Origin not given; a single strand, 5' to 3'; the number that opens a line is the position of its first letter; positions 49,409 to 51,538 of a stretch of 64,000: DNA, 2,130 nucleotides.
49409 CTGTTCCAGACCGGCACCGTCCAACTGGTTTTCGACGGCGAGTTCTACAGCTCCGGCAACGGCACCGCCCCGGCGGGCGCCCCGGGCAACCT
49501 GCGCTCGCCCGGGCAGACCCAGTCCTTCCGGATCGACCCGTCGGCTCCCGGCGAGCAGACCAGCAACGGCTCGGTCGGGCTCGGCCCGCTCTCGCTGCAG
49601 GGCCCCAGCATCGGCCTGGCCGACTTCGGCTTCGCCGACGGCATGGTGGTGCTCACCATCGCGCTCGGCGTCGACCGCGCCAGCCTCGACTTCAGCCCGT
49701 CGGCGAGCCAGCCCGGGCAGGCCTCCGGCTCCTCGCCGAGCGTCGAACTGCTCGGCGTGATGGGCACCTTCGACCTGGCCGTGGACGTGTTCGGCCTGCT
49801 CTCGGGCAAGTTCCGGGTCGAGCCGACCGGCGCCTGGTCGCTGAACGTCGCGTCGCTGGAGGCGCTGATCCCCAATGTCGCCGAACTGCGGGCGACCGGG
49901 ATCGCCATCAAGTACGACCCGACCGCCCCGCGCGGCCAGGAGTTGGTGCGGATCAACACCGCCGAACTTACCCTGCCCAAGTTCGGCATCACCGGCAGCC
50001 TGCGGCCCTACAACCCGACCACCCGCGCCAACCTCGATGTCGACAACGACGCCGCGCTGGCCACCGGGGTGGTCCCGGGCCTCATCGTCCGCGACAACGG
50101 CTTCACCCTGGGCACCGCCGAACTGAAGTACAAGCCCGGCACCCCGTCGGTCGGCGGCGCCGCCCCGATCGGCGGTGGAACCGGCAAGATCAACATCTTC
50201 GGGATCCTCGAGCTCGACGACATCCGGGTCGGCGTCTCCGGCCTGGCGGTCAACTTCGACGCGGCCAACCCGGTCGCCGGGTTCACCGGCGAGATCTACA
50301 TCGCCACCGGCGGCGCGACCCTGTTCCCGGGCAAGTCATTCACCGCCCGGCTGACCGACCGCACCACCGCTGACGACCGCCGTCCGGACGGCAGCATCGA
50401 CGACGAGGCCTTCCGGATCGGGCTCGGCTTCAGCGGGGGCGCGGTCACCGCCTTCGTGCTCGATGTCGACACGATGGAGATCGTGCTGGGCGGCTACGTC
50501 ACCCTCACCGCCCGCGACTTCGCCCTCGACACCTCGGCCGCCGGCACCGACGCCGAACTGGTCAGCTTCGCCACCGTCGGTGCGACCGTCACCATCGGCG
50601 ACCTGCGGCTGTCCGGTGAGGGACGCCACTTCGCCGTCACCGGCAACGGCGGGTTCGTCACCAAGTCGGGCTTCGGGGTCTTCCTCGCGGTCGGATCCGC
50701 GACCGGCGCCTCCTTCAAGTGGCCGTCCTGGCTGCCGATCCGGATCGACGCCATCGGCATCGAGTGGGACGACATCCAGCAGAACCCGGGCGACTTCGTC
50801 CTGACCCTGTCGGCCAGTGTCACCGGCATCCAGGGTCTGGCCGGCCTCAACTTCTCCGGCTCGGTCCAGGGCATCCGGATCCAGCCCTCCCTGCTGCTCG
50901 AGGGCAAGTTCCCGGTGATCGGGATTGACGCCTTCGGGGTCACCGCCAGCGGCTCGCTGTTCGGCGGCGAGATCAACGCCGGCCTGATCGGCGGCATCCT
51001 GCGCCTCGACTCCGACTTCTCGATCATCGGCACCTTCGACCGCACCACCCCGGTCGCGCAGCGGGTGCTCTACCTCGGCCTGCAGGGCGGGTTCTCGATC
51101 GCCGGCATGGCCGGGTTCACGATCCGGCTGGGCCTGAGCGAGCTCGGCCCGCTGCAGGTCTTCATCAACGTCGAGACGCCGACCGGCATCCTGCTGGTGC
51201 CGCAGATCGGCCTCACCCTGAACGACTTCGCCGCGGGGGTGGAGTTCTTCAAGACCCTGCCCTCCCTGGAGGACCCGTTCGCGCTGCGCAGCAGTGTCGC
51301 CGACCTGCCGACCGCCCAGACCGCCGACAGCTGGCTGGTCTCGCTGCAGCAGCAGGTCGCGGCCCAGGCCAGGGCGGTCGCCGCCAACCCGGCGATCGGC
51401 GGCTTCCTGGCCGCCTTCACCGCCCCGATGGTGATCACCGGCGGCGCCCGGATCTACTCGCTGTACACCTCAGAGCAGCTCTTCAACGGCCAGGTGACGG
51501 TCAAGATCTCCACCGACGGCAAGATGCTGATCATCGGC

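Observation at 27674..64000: A single uninterrupted ORF of at least 36.3 kb (at least 12,109 codons), missing from the ORF track, encodes a giant secreted mosaic protein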

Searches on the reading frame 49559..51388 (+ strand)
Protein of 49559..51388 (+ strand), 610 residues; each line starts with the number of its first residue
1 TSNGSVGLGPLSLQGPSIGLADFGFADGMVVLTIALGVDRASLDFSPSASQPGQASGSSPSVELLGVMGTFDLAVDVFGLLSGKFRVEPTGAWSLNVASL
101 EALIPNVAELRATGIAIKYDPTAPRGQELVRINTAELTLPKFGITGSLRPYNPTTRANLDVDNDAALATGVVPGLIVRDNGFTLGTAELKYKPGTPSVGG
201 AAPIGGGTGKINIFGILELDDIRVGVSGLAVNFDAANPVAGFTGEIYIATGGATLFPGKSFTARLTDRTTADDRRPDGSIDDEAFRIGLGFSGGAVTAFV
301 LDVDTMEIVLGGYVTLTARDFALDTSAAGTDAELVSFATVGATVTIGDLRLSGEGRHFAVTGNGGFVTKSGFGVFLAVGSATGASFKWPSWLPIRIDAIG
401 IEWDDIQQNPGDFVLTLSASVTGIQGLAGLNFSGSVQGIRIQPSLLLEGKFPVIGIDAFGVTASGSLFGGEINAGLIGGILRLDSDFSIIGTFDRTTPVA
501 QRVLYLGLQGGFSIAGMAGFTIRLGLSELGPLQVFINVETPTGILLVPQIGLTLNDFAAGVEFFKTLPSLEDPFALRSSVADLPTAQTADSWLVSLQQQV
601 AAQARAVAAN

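Call 51: find_related_loci(query=A3, collection=genome_contigs, flank=10000)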
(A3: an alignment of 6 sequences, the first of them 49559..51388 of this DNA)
Query A3 (610 aa) in genome_contigs; peptide patterns used: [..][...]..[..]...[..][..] (x = any residue, [..] = any of these).
111 stretches matched a pattern; 64 encode a relative of the query (tblastn E <= 1e-3); 64 distinct loci.
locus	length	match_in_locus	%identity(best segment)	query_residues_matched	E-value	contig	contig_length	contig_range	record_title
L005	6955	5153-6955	88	1-598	0e+0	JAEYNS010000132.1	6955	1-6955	MAG: Actinomycetes bacterium isolate OH_CBB_123 k127_1653306, whole genome shotgun sequence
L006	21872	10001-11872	66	1-610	0e+0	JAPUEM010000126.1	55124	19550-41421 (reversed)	MAG: Propionicimonas sp. isolate labscale reactor_MAG25 NODE_460_length_55124_cov_55.047159, whole genome shotgun sequen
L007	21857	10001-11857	67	2-610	0e+0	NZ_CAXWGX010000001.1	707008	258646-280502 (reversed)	Propionicimonas sp. T2.31MG-18 isolate Propionicimonas sp. T2.31MG-18 scaffold_1, whole genome shotgun sequence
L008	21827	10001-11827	63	1-610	0e+0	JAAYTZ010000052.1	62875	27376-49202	MAG: Propionibacterium sp. isolate AS27yjCOA_109 71613_AS27, whole genome shotgun sequence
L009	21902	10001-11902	50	1-606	0e+0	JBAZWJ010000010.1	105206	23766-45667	MAG: Desulfobacteraceae bacterium isolate SO_2017_GW1_28 NODE_1299_length_105206_cov_1.267513_OW334_2017, whole genome s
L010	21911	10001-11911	50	1-606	0e+0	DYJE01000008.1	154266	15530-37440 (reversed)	MAG TPA_asm: Desulforapulum autotrophicum isolate FI88_52_17 Afr_mines_FI88_67_length_154266_cov_6_865081, whole genome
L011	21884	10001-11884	50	1-610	0e+0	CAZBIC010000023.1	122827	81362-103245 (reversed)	MAG TPA_asm: uncultured Bifidobacterium sp. isolate SRP302895_co1_406 genome assembly, contig: NODE_308_length_122827_co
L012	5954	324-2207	50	1-610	0e+0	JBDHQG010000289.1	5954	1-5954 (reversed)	MAG: Limisphaerales bacterium isolate AS-MICRO-OLR.142 NODE_69912_length_5954_cov_2.657809, whole genome shotgun sequenc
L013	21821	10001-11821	51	1-610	0e+0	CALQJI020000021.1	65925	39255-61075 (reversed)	MAG: Klebsiella pneumoniae isolate HRSG-E1-bin-52 genome assembly, contig: HRSG-H1-C149, whole genome shotgun sequence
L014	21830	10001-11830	50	2-610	0e+0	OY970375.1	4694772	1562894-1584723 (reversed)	MAG: Ilumatobacteraceae bacterium isolate MFD04651.bin.1.23 genome assembly, chromosome: 1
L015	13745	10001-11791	51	1-610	1e-179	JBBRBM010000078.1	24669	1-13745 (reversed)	MAG: Verrucomicrobiota bacterium isolate Co_metawrap_2342 Cmw_2342_k141_11170121_length_24669_cov_10.0000, whole genome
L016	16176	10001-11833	50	4-610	2e-177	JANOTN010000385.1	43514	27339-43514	MAG: Ilumatobacteraceae bacterium isolate VAR_39_metabat_292 VAR_39_k141_1916196, whole genome shotgun sequence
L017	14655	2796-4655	50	2-610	3e-176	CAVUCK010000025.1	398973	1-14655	MAG: uncultured Acidimicrobiia bacterium isolate MFD02840.bin.3.481 genome assembly, contig: contig_5705, whole genome s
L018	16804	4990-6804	48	5-609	6e-175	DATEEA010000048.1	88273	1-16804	MAG TPA_asm: Candidatus Polarisedimenticolia bacterium isolate SMAG_U8721 k141_215307, whole genome shotgun sequence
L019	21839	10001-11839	46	4-608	2e-172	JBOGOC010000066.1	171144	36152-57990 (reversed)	MAG: Candidatus Polarisedimenticolia bacterium isolate M3-S_metawrap_bin.237 k127_3321092, whole genome shotgun sequence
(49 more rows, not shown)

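Call 65: predict_structure(alignment_id=A3)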
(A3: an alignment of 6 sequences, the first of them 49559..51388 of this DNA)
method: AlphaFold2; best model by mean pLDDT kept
length: 610 residues; sequences in the alignment: 6
mean_pLDDT: 53.7   pTM: 0.41
mean pLDDT of the five models: 53.7, 52.2, 52.0, 50.3, 49.1
residues with pLDDT >= 90: 0; 70-90: 164; 50-70: 171; < 50: 275
segments of 3 or more residues with pLDDT < 50: 1-4, 48-57, 163-165, 193-209, 212-217, 237-243, 251-427, 539-584
pLDDT, mean of each block of 10 residues (from residue 1): 51 78 71 81 62 47 84 68 61 83 78 86 80 84 77 70 56 82 80 42 36 47 68 56 52 40 28 39 31 28 31 32 37 35 29 25 27 31 32 34 41 41 45 53 53 59 66 70 79 62 69 59 60 50 30 24 31 35 50 74 71
secondary structure, 60 per line:
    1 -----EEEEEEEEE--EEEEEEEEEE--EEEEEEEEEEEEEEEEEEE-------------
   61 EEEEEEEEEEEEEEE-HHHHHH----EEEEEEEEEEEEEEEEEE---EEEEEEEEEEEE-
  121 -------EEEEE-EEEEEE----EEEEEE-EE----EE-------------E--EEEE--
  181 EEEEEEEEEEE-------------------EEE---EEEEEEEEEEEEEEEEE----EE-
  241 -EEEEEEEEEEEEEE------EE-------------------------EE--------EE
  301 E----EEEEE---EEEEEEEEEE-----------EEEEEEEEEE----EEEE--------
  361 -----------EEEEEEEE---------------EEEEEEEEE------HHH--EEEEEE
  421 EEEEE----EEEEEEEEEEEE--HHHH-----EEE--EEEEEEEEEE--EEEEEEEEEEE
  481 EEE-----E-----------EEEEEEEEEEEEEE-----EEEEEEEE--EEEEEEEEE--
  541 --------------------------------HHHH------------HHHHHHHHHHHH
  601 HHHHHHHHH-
elements in order: E6-14 E17-26 E29-47 E61-75 H77-82 E87-104 E108-119 E128-132 E134-139 E144-149 E175-178 E181-191 E211-213 E217-233 E242-255 E299-301 E306-310 E314-323 E335-344 E349-352 E372-379 E395-403 E415-425 E430-441 H444-447 E453-455 E458-467 E470-483 E501-514 E520-527 E530-538 H573-576 H589-609

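Call 67: search_solved_structures(query=A4, max_evalue=1)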
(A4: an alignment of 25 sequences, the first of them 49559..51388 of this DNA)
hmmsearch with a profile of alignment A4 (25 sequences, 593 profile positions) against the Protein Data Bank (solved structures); distinct sequences matched with E-value up to 1: 0.

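Call 68: search_protein_families(library=pfam, alignment_id=A4, max_evalue=1)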
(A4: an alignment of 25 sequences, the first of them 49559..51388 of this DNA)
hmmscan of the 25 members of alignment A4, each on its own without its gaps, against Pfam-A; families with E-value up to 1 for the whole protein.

A. member 1, window:49559-51388:+ (610 aa): 0 families

B. families by the number of members that match (of 25 scanned): 11 families
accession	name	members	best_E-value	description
PF06097.16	DUF945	1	5e-05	Bacterial protein of unknown function (DUF945)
PF10958.13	DUF2759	1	0.031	Protein of unknown function (DUF2759)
PF06696.16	Strep_SA_rep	1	0.04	Streptococcal surface antigen repeat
PF22622.2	MFE-2_hydrat-2_N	1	0.15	MFE-2 hydratase 2 N-terminal domain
PF00515.34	TPR_1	1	0.16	Tetratricopeptide repeat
PF23148.1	Gp77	1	0.17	Podophage GP4 fiber-tail adaptor protein gp77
PF00159.23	Hormone_3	1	0.22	Pancreatic hormone peptide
PF21113.2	LarA_C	1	0.22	Lactate racemase C-terminal domain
PF22372.1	BA_2335-like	1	0.22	BA_2335-like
PF07719.23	TPR_2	1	0.29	Tetratricopeptide repeat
PF18914.6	DUF5666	1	0.34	Domain of unknown function (DUF5666)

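Call 92: fold_search(model_id=the predicted structure, library=pdb)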
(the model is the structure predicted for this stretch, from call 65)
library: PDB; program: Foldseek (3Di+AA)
matches with E <= 10: 516; with E <= 0.001: 0
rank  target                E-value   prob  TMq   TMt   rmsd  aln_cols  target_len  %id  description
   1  8h1s_C                1.1e-02  0.33  0.14  0.11  33.3       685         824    8  Crystal structure of apo-LptDE complex (released 2023-10-11)
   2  9coo_A                1.6e-02  0.15  0.10  0.13  24.9       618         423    8  Nanobody 4 bound to Apolipoprotein B 100 (released 2024-12-25)
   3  9n2d_A                1.6e-02  0.20  0.11  0.10  30.6       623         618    9  Cryo-EM structure of an extended F. johnsoniae BAM complex, composite map (released 2025-07-09)
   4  9rpr_A                2.3e-02  0.41  0.15  0.13  34.6       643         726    6  Cryo-EM structure of LptDEM complex containing Shigella flexneri LptE and endogenous E. coli LptD and LptM (released 2025-12-10)
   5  9n2f_A                2.8e-02  0.15  0.11  0.09  36.8       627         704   10  Cryo-EM structure of F. johnsoniae BamAD (released 2025-07-16)
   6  5ixm_G                3.2e-02  0.33  0.15  0.17  34.5       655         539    8  The LPS Transporter LptDE from Yersinia pestis, core complex (released 2016-05-18)
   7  4q35_A                4.3e-02  0.09  0.08  0.07  32.8       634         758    6  Structure of a membrane protein (released 2014-06-25)
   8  9i95_A                4.5e-02  0.08  0.08  0.09  32.9       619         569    8  Cryo-EM structure of Shigella flexneri LptDE bound by a Bicyclic peptide molecule (Compound 4) (released 2025-10-15)
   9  4cu4_A                4.7e-02  0.16  0.12  0.10  34.3       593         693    8  FhuA from E. coli in complex with the lasso peptide microcin J25 (MccJ25) (released 2014-04-09)
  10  5ixm_C                5.2e-02  0.25  0.15  0.16  35.0       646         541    8  The LPS Transporter LptDE from Yersinia pestis, core complex (released 2016-05-18)
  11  8h1r_A                5.2e-02  0.18  0.14  0.12  32.7       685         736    8  Crystal structure of LptDE-YifL complex (released 2023-10-25)
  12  9i92_A                5.2e-02  0.08  0.09  0.10  31.8       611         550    8  Cryo-EM structure of Shigella flexneri LptDE bound by a Bicyclic peptide molecule (Compound 1) (released 2025-10-15)
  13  6r1f                  5.5e-02  0.18  0.11  0.10  33.3       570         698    7  Crystal structure of the ferric enterobactin receptor mutant R480A from Pseudomonas aeruginosa (PfeA) in complex with en (released 2019-04-10)
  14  2qom_B                6.3e-02  0.15  0.08  0.16  37.7       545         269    6  The crystal structure of the E.coli EspP autotransporter Beta-domain. (released 2007-11-13)
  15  8h1s_A                6.3e-02  0.11  0.12  0.09  32.1       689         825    9  Crystal structure of apo-LptDE complex (released 2023-10-11)
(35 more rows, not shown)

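Call 97: find_homologous_proteins(query=A4, max_evalue=1e-10)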
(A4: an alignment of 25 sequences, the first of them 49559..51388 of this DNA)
Query A4 (25 sequences) (610 aa, profile of the alignment): 55 proteins with E <= 1e-10 among 8000 candidates.
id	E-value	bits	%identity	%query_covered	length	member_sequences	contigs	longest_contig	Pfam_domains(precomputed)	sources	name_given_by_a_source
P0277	4.1e-254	863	51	100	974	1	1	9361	-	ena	-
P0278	4.0e-252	856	49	100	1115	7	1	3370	-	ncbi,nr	ncbi:MAG: hypothetical protein JNK59_10955, partial [Sterolibacteriaceae bacterium]|nr:hypothetical 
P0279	1.2e-248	845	56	99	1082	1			-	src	-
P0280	2.9e-245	833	62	100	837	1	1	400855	-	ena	-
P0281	4.9e-245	833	48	99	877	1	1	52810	-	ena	-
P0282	1.7e-238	811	59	99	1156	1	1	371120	-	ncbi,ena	-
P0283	3.3e-229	780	47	100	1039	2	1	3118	-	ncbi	ncbi:MAG: hypothetical protein ACYC1P_13960, partial [Gaiellaceae bacterium]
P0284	7.3e-228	776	65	90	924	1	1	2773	-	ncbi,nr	ncbi:MAG: hypothetical protein LPK92_02260, partial [Actinomycetes bacterium]|nr:hypothetical protei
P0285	1.3e-215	735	49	93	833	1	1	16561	-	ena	-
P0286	5.9e-213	727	48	93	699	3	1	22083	-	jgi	-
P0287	3.1e-211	721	49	85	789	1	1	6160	-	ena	-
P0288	1.7e-204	699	57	71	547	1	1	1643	-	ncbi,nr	ncbi:MAG: hypothetical protein KDM81_15915, partial [Verrucomicrobiae bacterium]|nr:hypothetical pro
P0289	6.1e-198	677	57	68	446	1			-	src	-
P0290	2.0e-196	672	44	93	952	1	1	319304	-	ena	-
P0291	2.5e-193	662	42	100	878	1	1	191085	-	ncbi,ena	-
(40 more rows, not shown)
